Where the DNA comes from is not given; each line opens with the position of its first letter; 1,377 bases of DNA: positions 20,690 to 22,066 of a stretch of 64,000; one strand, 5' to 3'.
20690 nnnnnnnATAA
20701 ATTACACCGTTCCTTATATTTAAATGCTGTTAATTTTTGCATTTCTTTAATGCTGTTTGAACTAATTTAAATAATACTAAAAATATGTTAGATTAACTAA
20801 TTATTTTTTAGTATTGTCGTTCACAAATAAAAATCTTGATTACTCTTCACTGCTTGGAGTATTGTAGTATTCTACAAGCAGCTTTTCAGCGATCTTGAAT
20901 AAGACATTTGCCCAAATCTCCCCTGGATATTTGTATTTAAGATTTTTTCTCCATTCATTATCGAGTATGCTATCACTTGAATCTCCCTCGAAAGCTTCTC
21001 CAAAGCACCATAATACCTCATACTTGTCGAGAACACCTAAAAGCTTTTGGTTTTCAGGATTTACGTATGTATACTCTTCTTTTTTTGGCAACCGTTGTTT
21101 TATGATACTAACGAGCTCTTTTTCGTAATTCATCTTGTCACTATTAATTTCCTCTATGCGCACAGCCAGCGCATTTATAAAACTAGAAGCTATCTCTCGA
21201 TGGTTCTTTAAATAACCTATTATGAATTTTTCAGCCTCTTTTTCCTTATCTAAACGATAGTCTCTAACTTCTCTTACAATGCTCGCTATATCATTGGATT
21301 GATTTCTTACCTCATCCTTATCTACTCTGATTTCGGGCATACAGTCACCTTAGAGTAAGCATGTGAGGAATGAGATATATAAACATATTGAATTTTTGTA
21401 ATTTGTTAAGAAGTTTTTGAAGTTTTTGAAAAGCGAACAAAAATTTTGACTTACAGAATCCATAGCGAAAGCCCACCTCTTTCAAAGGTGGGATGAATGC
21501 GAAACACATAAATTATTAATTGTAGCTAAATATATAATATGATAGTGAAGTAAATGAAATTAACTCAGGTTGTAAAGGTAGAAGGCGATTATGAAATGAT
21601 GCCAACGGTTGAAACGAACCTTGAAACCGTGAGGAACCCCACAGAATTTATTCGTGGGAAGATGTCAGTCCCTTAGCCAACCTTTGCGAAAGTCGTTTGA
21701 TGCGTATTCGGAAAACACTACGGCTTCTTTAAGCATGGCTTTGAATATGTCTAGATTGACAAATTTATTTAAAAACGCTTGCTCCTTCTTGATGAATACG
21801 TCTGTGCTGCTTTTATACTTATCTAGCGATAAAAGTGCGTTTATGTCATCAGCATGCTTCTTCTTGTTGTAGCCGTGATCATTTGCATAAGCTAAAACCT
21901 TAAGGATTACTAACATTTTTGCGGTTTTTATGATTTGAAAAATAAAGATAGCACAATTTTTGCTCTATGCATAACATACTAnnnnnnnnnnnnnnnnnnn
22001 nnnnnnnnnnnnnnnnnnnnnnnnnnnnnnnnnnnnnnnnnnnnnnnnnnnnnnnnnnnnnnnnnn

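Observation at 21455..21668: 214-bp MITE derived from the tnpB unit, with compensatory hairpin changes, supplying the stop codon of the neighbouring ORF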

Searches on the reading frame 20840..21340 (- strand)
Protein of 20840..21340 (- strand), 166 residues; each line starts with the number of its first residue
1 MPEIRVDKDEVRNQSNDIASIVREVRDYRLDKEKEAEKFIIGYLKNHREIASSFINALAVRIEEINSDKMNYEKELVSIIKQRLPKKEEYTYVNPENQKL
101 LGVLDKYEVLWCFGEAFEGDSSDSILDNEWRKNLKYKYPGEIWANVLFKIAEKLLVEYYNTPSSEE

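Call 7: search_protein_families(library=pfam, proteins=[window:20840-21340:-], max_evalue=0.01)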
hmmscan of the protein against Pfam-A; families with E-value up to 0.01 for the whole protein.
window:20840-21340:- (166 aa): 0 families

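Call 42: find_encoding_contigs(protein=window:20840-21340:-, flank=2500, max_places=10)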
Protein window:20840-21340:- (166 aa): 24 contigs read that carry it; 9 places shown.
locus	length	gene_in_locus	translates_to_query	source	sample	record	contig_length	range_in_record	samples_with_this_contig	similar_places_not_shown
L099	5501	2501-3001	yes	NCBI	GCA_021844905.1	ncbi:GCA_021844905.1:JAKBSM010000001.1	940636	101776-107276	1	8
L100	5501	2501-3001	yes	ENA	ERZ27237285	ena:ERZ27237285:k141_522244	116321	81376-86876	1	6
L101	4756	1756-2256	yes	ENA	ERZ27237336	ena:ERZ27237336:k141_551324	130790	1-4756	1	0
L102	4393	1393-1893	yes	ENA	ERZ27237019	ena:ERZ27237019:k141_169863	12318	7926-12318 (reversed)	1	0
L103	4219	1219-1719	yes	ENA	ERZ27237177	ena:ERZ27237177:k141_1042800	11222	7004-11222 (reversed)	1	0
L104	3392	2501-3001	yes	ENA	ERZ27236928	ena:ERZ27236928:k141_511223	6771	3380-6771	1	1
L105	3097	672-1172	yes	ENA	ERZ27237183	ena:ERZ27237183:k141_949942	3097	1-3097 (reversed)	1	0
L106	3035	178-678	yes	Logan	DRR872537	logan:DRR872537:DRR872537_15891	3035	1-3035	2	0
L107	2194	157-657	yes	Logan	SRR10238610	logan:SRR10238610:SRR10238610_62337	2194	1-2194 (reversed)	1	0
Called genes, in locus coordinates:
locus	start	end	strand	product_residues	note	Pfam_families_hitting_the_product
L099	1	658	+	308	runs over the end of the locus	PF21088:MS_channel_1st (weak), PF00924:MS_channel_2nd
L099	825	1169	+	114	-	-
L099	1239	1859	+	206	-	-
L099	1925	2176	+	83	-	-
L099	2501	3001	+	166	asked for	-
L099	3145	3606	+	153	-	-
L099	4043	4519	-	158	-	PF14437:MafB19-deam, PF00383:dCMP_cyt_deam_1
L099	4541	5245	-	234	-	PF00702:Hydrolase, PF12710:HAD, PF13419:HAD_2, PF13242:Hydrolase_like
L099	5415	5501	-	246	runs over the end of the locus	-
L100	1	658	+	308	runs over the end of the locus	PF21088:MS_channel_1st (weak), PF00924:MS_channel_2nd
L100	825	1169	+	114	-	-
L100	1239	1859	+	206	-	-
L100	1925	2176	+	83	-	-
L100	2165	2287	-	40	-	-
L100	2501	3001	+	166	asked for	-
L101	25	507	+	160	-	-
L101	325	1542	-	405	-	PF01385:OrfB_IS605, PF07282:Cas12f1-like_TNB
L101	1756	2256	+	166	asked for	-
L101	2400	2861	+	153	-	-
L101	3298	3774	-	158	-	PF14437:MafB19-deam, PF00383:dCMP_cyt_deam_1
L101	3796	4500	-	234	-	PF00702:Hydrolase, PF12710:HAD, PF13419:HAD_2, PF13242:Hydrolase_like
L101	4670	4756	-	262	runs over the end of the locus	-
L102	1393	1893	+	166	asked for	-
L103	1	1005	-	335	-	?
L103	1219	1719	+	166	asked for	-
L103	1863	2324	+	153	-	-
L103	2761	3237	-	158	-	PF14437:MafB19-deam, PF00383:dCMP_cyt_deam_1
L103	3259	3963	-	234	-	PF00702:Hydrolase, PF12710:HAD, PF13419:HAD_2, PF13242:Hydrolase_like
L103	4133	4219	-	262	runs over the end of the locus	-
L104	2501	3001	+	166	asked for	-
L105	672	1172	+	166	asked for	-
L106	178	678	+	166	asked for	-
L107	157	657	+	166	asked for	-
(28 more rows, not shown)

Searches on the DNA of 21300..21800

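Call 56: search_rna_families(source=window, start=21300, end=21800, threshold=evalue, max_evalue=1)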
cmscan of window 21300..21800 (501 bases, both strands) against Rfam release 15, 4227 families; matches with E-value up to 1: 1.
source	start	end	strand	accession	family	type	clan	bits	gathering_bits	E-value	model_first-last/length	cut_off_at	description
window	21358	21502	+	RF01295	SCARNA7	Gene; snRNA; snoRNA; scaRNA;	-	14.1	65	0.24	1-330/330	no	Small Cajal body-specific RNA 7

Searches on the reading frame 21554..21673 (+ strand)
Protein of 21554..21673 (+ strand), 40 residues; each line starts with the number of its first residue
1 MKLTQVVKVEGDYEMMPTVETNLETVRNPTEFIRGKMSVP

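Call 46: find_homologous_proteins(query=window:21554-21673:+, max_evalue=0.001)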
Query seq(40 aa) (40 aa): 6 proteins with E <= 0.001 among 6 candidates.
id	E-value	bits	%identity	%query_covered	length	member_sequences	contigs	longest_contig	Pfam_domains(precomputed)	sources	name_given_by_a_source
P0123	2.9e-18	79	100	100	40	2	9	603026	-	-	-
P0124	1.4e-6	44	89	68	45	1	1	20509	-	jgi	jgi:hypothetical protein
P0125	3.8e-6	43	96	63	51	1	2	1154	-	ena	-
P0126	1.1e-5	41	85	68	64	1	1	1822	-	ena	-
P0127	1.3e-5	41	88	63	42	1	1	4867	-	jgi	jgi:hypothetical protein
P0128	5.9e-5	39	92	60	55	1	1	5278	-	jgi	jgi:hypothetical protein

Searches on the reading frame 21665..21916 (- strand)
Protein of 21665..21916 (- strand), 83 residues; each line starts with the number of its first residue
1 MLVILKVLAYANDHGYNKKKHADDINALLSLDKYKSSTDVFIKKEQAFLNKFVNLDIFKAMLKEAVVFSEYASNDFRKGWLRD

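Call 7: search_protein_families(library=pfam, proteins=[window:21665-21916:-], max_evalue=0.01)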
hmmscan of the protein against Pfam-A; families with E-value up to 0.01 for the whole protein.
window:21665-21916:- (83 aa): 0 families

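Call 21: find_encoding_contigs(protein=window:21665-21916:-, flank=3000, max_places=10)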
Protein window:21665-21916:- (83 aa): 14 contigs read that carry it; 7 places shown.
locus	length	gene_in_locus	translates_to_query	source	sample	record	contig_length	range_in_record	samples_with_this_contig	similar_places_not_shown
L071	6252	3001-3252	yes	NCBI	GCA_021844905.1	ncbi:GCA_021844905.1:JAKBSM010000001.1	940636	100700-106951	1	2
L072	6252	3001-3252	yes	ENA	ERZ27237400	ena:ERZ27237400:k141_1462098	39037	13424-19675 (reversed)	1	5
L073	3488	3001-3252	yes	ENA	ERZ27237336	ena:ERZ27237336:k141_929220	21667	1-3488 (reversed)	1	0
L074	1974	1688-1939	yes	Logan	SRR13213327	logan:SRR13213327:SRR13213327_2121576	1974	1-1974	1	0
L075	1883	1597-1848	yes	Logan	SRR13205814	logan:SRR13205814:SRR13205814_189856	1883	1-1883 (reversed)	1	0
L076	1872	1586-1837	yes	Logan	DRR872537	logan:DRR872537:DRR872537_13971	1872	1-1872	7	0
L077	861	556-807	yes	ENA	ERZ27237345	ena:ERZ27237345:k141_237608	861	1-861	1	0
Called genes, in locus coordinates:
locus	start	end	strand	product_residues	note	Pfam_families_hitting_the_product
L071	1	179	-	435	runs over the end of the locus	-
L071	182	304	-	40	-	-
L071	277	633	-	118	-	PF00578:AhpC-TSA, PF08534:Redoxin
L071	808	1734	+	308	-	PF21088:MS_channel_1st (weak), PF00924:MS_channel_2nd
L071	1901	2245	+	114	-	-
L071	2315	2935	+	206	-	-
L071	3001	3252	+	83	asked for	-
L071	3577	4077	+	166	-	-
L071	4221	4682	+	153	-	-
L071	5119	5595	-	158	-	PF14437:MafB19-deam, PF00383:dCMP_cyt_deam_1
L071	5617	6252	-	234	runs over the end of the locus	PF00702:Hydrolase, PF12710:HAD, PF13419:HAD_2, PF13242:Hydrolase_like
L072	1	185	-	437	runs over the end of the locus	-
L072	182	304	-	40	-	-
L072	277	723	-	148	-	PF08534:Redoxin, PF00578:AhpC-TSA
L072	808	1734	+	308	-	PF21088:MS_channel_1st (weak), PF00924:MS_channel_2nd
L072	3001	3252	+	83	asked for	-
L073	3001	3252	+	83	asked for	-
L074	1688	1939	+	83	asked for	-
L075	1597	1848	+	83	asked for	-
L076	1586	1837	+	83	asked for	-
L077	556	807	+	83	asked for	-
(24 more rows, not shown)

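Call 22: find_homologous_proteins(query=window:21668-21916:-, max_evalue=0.001)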
Query window:21668-21916:- (83 aa): 1 proteins with E <= 0.001 among 1 candidates.
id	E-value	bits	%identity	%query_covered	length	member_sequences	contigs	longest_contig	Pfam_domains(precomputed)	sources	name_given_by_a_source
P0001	1.1e-45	171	99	100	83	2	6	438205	-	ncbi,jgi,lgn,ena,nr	ncbi:MAG: hypothetical protein M1360_04590 [Candidatus Marsarchaeota archaeon]|jgi:hypothetical prot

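Call 24: list_cluster_members(proteins=[window:21668-21916:-])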
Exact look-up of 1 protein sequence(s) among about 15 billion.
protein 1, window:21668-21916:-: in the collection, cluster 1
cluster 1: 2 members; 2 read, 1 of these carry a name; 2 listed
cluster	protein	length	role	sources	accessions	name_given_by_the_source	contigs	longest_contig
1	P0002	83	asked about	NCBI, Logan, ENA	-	-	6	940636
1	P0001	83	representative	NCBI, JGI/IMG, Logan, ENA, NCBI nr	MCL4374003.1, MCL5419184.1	MAG: hypothetical protein M1360_04590 [Candidatus Marsarchaeota archaeon] | hypothetical protein | hypothetical protein [Candidatus Marsarchaeota archaeon]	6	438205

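Call 25: find_encoding_contigs(protein=P0001, flank=2500, max_places=10)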
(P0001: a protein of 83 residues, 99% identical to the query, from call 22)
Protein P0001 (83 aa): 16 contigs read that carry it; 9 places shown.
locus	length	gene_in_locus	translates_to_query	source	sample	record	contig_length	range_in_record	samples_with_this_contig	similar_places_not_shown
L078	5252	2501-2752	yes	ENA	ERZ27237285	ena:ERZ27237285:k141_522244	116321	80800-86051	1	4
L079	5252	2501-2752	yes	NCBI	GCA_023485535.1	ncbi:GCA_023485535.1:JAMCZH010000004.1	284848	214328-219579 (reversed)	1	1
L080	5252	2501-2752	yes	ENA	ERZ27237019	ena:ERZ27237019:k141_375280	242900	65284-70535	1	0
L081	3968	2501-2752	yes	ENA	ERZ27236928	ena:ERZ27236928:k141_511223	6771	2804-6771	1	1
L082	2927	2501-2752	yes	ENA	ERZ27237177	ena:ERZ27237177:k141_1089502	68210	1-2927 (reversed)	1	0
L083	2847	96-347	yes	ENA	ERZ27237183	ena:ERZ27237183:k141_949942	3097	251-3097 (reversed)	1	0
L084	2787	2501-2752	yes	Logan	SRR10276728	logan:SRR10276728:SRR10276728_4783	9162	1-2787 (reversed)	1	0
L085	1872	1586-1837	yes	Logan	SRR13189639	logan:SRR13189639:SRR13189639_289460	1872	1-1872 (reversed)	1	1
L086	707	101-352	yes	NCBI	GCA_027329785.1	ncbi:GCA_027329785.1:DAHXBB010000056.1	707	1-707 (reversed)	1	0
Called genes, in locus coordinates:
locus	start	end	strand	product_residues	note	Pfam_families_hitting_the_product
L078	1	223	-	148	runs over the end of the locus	PF08534:Redoxin, PF00578:AhpC-TSA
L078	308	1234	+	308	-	PF21088:MS_channel_1st (weak), PF00924:MS_channel_2nd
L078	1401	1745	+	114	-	-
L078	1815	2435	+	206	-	-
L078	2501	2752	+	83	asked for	-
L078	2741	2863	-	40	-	-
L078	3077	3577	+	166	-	-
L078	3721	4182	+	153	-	-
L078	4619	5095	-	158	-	PF14437:MafB19-deam, PF00383:dCMP_cyt_deam_1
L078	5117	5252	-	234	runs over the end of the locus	PF00702:Hydrolase, PF12710:HAD, PF13419:HAD_2, PF13242:Hydrolase_like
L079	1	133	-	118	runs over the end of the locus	PF00578:AhpC-TSA, PF08534:Redoxin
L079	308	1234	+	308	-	PF21088:MS_channel_1st (weak), PF00924:MS_channel_2nd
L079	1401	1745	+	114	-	-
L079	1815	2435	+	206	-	-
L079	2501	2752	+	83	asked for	-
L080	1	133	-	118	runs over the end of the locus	PF00578:AhpC-TSA, PF08534:Redoxin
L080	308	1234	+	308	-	PF21088:MS_channel_1st (weak), PF00924:MS_channel_2nd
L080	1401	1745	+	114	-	-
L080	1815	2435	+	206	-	-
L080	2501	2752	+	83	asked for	-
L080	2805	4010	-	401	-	PF01385:OrfB_IS605, PF07282:Cas12f1-like_TNB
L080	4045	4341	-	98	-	-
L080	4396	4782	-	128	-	-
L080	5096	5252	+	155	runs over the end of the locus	PF00578:AhpC-TSA, PF08534:Redoxin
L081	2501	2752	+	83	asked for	-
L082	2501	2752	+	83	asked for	-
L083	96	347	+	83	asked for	-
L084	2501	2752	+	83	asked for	-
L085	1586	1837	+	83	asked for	-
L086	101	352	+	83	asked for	-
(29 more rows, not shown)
